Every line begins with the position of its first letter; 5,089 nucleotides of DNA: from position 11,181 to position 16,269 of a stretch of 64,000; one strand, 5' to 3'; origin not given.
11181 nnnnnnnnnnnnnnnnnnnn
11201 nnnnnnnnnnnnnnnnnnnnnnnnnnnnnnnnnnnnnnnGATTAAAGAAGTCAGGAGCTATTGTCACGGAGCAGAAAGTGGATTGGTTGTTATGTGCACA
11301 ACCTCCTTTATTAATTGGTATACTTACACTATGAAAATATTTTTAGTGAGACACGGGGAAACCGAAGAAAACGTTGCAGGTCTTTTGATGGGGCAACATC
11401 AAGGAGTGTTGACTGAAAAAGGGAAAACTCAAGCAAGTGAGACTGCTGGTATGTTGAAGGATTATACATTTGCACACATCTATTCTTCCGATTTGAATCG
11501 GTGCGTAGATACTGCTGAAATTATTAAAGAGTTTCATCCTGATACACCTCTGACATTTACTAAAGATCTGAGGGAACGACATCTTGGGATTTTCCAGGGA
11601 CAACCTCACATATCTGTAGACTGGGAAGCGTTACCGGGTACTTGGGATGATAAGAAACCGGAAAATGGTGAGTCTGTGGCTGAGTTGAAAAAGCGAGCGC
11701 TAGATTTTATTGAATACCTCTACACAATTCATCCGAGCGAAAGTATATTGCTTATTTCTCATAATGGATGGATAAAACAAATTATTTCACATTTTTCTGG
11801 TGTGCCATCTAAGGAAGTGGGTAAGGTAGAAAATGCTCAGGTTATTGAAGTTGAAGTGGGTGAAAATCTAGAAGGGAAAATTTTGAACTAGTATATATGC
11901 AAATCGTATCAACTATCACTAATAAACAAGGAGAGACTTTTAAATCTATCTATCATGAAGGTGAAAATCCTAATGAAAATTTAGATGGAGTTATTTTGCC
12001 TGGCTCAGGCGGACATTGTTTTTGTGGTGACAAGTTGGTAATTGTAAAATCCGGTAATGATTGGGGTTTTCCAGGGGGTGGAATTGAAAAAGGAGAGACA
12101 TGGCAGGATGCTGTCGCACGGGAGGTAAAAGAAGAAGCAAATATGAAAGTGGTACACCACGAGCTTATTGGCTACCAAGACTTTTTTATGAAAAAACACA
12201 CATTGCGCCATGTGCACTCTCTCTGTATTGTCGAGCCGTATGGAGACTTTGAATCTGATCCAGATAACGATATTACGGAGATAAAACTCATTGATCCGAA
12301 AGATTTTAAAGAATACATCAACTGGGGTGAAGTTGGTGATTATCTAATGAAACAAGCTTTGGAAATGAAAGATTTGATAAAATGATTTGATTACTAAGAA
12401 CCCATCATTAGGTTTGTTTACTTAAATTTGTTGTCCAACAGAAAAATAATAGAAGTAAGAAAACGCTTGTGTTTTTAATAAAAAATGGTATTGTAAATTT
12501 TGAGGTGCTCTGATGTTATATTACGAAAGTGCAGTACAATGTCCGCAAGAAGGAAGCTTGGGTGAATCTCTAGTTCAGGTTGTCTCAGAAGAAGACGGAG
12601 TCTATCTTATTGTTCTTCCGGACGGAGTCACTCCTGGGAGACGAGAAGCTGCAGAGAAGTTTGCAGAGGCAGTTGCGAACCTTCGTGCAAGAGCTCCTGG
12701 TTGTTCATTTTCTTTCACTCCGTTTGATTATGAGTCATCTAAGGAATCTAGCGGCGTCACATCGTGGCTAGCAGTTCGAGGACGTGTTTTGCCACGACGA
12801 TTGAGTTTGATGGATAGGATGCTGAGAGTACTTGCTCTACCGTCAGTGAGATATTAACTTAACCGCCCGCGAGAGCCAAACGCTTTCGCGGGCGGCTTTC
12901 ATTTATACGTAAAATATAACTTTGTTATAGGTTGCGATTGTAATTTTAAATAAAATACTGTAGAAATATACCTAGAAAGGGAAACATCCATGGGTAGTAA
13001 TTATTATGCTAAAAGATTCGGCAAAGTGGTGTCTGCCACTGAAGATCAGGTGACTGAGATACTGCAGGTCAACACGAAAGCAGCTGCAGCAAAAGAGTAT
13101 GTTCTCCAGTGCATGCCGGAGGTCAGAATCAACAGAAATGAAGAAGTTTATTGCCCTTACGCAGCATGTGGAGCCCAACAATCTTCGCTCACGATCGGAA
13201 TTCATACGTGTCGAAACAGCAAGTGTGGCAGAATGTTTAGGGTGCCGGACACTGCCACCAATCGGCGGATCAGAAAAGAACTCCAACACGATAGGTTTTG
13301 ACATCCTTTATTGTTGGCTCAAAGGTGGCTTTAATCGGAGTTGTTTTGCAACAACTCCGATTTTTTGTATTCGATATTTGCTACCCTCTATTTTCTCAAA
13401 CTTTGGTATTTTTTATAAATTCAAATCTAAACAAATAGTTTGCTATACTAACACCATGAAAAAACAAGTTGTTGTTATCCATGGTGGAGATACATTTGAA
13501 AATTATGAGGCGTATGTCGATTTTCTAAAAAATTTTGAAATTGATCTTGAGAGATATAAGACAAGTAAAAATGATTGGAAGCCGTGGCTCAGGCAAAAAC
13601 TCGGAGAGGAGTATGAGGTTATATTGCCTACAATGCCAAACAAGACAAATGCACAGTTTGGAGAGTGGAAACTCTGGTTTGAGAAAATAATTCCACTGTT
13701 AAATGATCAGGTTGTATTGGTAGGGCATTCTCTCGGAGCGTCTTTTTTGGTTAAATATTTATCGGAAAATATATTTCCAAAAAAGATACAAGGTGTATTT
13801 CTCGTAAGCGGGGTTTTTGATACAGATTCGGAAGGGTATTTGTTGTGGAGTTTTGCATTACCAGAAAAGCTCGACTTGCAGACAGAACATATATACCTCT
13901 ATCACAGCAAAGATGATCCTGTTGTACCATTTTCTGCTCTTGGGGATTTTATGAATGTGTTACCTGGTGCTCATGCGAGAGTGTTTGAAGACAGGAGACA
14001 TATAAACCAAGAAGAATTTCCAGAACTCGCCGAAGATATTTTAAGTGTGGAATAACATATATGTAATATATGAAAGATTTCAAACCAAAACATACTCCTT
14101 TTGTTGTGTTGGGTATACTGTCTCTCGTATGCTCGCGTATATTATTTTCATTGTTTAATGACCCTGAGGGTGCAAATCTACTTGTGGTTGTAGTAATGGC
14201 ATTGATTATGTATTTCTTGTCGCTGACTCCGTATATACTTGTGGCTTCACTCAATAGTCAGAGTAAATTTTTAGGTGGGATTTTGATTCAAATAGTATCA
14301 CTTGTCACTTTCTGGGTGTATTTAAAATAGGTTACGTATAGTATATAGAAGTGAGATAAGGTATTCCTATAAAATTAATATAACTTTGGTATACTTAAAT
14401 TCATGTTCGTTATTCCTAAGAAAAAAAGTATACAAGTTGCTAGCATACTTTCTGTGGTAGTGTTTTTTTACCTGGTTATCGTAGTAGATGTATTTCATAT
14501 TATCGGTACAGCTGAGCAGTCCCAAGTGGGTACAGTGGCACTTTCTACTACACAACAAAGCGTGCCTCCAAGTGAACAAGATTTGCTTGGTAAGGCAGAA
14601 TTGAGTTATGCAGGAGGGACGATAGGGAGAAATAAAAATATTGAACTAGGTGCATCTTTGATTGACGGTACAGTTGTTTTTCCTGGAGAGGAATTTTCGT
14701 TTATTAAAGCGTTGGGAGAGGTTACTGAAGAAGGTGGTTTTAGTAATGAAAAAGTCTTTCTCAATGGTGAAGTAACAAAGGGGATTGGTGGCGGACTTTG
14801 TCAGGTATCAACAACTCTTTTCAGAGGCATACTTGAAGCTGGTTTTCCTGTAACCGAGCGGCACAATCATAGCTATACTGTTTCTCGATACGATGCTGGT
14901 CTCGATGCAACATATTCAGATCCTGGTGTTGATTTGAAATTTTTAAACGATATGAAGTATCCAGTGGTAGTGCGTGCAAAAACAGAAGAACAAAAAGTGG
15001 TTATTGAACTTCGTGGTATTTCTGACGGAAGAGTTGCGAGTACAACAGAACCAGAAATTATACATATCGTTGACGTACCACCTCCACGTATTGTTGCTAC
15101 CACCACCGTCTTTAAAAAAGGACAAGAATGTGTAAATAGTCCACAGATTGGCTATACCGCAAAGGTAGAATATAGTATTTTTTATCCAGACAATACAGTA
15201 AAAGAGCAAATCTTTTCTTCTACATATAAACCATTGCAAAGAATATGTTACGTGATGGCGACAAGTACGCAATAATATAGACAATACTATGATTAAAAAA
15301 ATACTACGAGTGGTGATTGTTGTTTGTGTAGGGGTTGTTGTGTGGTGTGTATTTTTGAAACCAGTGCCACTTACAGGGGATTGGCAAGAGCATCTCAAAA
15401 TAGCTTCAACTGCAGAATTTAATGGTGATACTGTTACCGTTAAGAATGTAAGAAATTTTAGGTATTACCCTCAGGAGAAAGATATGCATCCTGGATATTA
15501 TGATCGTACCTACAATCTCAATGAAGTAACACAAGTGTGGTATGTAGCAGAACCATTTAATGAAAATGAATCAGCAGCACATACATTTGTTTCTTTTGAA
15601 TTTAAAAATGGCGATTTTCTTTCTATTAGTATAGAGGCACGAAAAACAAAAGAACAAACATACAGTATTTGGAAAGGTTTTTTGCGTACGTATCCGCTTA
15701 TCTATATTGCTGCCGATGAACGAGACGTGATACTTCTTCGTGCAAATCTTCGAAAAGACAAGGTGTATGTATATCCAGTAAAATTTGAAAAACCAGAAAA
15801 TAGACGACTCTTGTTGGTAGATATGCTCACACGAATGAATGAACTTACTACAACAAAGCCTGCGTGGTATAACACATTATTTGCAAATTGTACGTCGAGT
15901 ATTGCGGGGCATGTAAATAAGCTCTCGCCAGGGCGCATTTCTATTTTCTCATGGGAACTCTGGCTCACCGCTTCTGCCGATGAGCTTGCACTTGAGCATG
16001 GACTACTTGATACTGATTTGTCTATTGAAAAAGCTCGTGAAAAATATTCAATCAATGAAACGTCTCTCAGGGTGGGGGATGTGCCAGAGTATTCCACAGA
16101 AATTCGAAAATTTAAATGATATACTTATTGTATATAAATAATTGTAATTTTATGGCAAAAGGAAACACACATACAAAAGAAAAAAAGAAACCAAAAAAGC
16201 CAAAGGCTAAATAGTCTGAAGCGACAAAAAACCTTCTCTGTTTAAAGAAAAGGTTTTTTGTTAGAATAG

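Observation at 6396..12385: Six-kb same-strand island of nucleotide-hydrolysing enzymes, including three recently duplicated NUDIX paralogs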

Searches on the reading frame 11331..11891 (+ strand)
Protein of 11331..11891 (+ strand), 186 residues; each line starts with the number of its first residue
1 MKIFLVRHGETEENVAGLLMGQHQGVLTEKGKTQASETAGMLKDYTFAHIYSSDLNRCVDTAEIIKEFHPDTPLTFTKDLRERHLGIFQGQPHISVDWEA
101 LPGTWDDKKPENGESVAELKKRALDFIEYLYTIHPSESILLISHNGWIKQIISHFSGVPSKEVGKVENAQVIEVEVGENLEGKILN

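Call 4: search_protein_families(library=pfam, proteins=[window:11331-11891:+], max_evalue=0.01)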
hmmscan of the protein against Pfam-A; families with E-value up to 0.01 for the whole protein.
window:11331-11891:+ (186 aa): 1 family
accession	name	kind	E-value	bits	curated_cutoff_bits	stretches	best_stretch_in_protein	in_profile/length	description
PF00300.27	His_Phos_1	-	4.8e-42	144.3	21.7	1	3-178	1-183/194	Histidine phosphatase superfamily (branch 1)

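Call 19: search_protein_families(library=ncbifam, proteins=[window:11331-11891:+], max_evalue=0.001)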
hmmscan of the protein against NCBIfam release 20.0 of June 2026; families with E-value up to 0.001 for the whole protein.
window:11331-11891:+ (186 aa): 19 families
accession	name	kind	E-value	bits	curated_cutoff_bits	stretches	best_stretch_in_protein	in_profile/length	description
TIGR03162.1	ribazole_cobC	equivalog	6.7e-31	107.1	162.9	1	3-167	1-167/176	alpha-ribazole phosphatase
NF011580.0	PRK15004.1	equivalog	4.5e-25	88.8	250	1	1-163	1-168/203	adenosylcobalamin/alpha-ribazole phosphatase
NF009994.0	PRK13463.1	equivalog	4.2e-21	75.7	277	1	3-163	5-170/203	phosphoserine phosphatase 1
NF002901.0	PRK03482.1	equivalog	1.4e-20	73.9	261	1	2-161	3-167/215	2,3-diphosphoglycerate-dependent phosphoglycerate mutase GpmB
NF038349.1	dPGM_arch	equivalog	5.2e-20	72.2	225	1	3-162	1-155/194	2,3-diphosphoglycerate-dependent phosphoglycerate mutase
NF005567.0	PRK07238.1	equivalog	4.6e-19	69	326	1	2-156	179-338/378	bifunctional RNase H/acid phosphatase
TIGR03848.1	MSMEG_4193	subfamily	2.4e-18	66.3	203.85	1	3-158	2-166/204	MSMEG_4193 family putative phosphomutase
NF045917.1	PhserinePhPspA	equivalog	2.6e-16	59.9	350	1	1-153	2-159/211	phosphoserine phosphatase PspA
TIGR01258.1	pgm_1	subfamily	3.2e-12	46.4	81.7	1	1-91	1-95/245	2,3-bisphosphoglycerate-dependent phosphoglycerate mutase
NF010713.0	PRK14115.1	equivalog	1.6e-11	44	305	1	2-90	3-95/248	2,3-diphosphoglycerate-dependent phosphoglycerate mutase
NF009993.0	PRK13462.1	equivalog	1.1e-09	38.2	226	1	2-162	7-165/203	acid phosphatase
NF002339.0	PRK01295.1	equivalog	1.8e-09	37.4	316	1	3-167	5-181/206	2,3-bisphosphoglycerate-dependent phosphoglycerate mutase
NF002217.0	PRK01112.1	equivalog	1.1e-08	34.8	320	1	2-65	3-66/228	2,3-bisphosphoglycerate-dependent phosphoglycerate mutase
NF010718.0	PRK14120.1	equivalog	1.5e-08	34.3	366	1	2-92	6-100/249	phosphoglyceromutase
TIGR00249.1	sixA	equivalog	1.2e-07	31.7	74.5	1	1-68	1-66/154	phosphohistidine phosphatase SixA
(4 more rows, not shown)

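Call 20: search_protein_families(library=phrogs, proteins=[window:11331-11891:+], max_evalue=0.001)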
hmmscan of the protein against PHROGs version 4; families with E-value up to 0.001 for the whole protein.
window:11331-11891:+ (186 aa): 1 family
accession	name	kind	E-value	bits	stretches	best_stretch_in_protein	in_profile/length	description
phrog_12933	-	unknown function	6e-29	102.4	1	1-178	2-189/197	-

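Call 21: search_protein_families(library=padloc, proteins=[window:11331-11891:+], max_evalue=0.001)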
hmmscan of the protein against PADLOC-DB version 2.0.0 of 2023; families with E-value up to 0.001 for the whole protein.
window:11331-11891:+ (186 aa): 0 families

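Call 84: search_solved_structures(query=window:11331-11891:+, max_evalue=1e-10)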
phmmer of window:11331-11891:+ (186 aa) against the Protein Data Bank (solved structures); distinct sequences matched with E-value up to 1e-10: 10.
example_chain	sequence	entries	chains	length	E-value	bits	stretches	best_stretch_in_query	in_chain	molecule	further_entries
1ebb_A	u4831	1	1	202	3e-18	69.2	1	3-160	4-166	PHOSPHATASE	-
1h2e_A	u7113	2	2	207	3.2e-18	69.1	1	3-160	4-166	PHOSPHATASE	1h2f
6nru_A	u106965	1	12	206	1.3e-15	60.6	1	1-163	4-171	CobC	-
6e4b_A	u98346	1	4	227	2.2e-14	56.6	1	1-162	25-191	Adenosylcobalamin/alpha-ribazole phosphatase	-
3e9c_A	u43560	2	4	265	4.5e-13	52.3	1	3-131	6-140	Zgc:56074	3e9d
4pz9_A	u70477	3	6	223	1.8e-12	50.4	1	3-148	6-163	Glucosyl-3-phosphoglycerate phosphatase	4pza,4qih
3hjg_A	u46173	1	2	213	2.1e-12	50.1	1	2-159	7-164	Putative alpha-ribazole-5'-phosphate phosphatase CobC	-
6s2q_A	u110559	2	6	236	2.1e-12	50.1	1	3-148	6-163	Glucosyl-3-phosphoglycerate phosphatase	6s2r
3e9e_A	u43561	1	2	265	1.1e-11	47.7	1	3-131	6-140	Zgc:56074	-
3dcy_A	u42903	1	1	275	5.4e-11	45.5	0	4-133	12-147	REGULATOR PROTEIN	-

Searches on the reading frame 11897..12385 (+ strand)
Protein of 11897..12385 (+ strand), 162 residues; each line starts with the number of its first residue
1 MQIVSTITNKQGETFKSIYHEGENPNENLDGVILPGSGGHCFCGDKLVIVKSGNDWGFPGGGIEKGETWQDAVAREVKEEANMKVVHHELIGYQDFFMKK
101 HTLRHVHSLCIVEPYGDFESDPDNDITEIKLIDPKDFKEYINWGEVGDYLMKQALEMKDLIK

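Call 5: search_protein_families(library=pfam, proteins=[window:11897-12385:+], max_evalue=0.01)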
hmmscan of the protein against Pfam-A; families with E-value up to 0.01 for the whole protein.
window:11897-12385:+ (162 aa): 3 families
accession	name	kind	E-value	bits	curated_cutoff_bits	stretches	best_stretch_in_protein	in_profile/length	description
PF00293.34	NUDIX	-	2e-15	57.4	21.1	1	47-138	17-120/134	NUDIX domain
PF22327.2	Nudt16-like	-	0.0017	18.8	27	1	56-90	35-70/161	U8 snoRNA-decapping enzyme-like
PF14815.12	NUDIX_4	-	0.0022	18.2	35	1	55-140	26-101/113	NUDIX domain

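Call 19: search_protein_families(library=ncbifam, proteins=[window:11897-12385:+], max_evalue=0.001)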
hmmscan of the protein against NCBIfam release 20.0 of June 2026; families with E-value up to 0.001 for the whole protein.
window:11897-12385:+ (162 aa): 13 families
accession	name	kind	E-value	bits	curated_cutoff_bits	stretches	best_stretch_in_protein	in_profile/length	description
TIGR00586.1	mutt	equivalog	6e-10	39.2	97.9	1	47-103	25-81/129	8-oxo-dGTP diphosphatase MutT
NF008044.0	PRK10776.1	equivalog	5.5e-09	36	148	1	48-101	25-78/130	8-oxo-dGTP diphosphatase MutT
NF006530.0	PRK08999.1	equivalog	3.2e-08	33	245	1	48-91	27-71/315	Nudix family hydrolase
NF001938.0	PRK00714.1-5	equivalog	1.2e-07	31.3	116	1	31-87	17-78/172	RNA pyrophosphohydrolase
NF001935.0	PRK00714.1-2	equivalog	8.6e-07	28.6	259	1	31-93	12-70/183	RNA pyrophosphohydrolase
NF001936.0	PRK00714.1-3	equivalog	1e-06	28.7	118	1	54-84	35-65/155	RNA pyrophosphohydrolase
TIGR02705.1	nudix_YtkD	equivalog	1.4e-06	27.9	154.4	1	56-92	47-83/156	RNA deprotection pyrophosphohydrolase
NF001937.0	PRK00714.1-4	equivalog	1.9e-06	27.6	139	1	53-98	30-75/161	RNA pyrophosphohydrolase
NF041652.1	Nud_hyd_Dein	equivalog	5.3e-06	26.7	200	1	54-150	43-140/152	Nudix hydrolase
NF007834.0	PRK10546.1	equivalog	1.3e-05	25.1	156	1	56-115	32-90/135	pyrimidine (deoxy)nucleoside triphosphate diphosphatase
NF012016.0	PRK15472.1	equivalog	9.7e-05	22.1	95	1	55-90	32-67/141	nucleoside triphosphatase NudI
NF001934.0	PRK00714.1-1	equivalog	0.0002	20.8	241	1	54-96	31-73/176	RNA pyrophosphohydrolase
NF001299.0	PRK00241.1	equivalog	0.00023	20.7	158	1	61-94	166-199/263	NAD(+) diphosphatase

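Call 20: search_protein_families(library=phrogs, proteins=[window:11897-12385:+], max_evalue=0.001)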
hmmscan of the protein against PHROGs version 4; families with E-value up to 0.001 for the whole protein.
window:11897-12385:+ (162 aa): 7 families
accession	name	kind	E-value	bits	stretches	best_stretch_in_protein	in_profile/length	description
phrog_1198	-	other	2.3e-13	51.5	1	50-126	54-139/253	MutT/NUDIX hydrolase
phrog_19657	-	other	2.9e-08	34.8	1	54-145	59-158/176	nudix hydrolase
phrog_10313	-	other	4.4e-08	34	1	50-92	34-76/159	nudix hydrolase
phrog_1185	-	other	1.3e-07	32.4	1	49-141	171-277/301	nudix hydrolase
phrog_15528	-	head and packaging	2.5e-07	30.5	1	44-136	532-622/794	portal protein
phrog_25541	-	unknown function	9.2e-06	26.3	1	46-104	86-146/210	-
phrog_6216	-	unknown function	0.00086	19.1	1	43-86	11-60/545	-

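Call 21: search_protein_families(library=padloc, proteins=[window:11897-12385:+], max_evalue=0.001)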
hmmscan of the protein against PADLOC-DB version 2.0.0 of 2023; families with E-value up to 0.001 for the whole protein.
window:11897-12385:+ (162 aa): 1 family
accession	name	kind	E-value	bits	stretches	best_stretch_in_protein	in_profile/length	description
PDLC04899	PDC-S07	-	5e-11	40.4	1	50-103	29-82/135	-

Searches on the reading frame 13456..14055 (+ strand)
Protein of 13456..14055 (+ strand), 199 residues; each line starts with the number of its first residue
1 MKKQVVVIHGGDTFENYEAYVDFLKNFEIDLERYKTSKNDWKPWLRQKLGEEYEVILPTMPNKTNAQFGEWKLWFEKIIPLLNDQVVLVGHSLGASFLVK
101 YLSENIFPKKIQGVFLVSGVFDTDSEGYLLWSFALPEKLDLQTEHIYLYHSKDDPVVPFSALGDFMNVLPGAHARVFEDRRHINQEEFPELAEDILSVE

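Call 5: search_protein_families(library=pfam, proteins=[window:13456-14055:+], max_evalue=0.01)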
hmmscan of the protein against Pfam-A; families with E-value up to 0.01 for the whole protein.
window:13456-14055:+ (199 aa): 5 families
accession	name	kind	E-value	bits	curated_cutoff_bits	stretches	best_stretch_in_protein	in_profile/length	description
PF06821.19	Ser_hydrolase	-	1.5e-11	45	22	1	37-186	11-157/172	Serine hydrolase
PF00561.26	Abhydrolase_1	-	1.4e-07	31.9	25.8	1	81-133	66-115/245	alpha/beta hydrolase fold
PF12697.13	Abhydrolase_6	-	5.1e-05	24.5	26.3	1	37-131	10-106/217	Alpha/beta hydrolase family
PF12146.15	Hydrolase_4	-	0.00052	19.8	27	0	84-125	76-115/239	Serine aminopeptidase, S33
PF12695.13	Abhydrolase_5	-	0.01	16.1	27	0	41-121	15-91/164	Alpha/beta hydrolase family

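Call 112: search_protein_families(library=padloc, proteins=[window:13456-14055:+], max_evalue=0.001)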
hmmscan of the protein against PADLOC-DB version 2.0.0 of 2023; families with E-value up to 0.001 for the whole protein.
window:13456-14055:+ (199 aa): 0 families

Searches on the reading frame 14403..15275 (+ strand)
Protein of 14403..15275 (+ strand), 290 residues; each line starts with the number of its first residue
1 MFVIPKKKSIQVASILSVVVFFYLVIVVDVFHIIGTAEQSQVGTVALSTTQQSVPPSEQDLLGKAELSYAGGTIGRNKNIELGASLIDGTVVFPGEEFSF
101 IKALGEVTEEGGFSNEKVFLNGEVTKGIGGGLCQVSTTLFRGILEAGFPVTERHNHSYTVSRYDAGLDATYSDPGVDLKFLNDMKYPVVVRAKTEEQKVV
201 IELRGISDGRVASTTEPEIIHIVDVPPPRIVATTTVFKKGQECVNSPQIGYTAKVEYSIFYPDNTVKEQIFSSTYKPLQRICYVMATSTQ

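Call 5: search_protein_families(library=pfam, proteins=[window:14403-15275:+], max_evalue=0.01)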
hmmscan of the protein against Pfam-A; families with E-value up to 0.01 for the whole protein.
window:14403-15275:+ (290 aa): 1 family
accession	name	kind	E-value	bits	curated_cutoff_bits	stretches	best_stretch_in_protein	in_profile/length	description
PF04294.18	VanW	-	1.4e-43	147.9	27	1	76-203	2-129/130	VanW like protein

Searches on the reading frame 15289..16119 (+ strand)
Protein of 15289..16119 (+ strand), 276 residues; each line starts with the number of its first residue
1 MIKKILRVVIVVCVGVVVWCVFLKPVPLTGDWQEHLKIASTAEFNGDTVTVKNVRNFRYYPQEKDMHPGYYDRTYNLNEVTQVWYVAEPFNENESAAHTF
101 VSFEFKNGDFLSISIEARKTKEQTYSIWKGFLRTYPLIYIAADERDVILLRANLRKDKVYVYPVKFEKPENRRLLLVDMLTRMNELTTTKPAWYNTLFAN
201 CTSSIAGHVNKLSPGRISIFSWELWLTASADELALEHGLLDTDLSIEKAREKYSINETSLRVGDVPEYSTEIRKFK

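Call 5: search_protein_families(library=pfam, proteins=[window:15289-16119:+], max_evalue=0.01)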
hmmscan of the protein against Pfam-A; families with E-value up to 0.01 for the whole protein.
window:15289-16119:+ (276 aa): 1 family
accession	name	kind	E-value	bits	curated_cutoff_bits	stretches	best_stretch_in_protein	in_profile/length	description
PF13387.12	Lnb_N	-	3.1e-34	118.5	22.2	1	71-215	5-154/175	Lnb N-terminal periplasmic domain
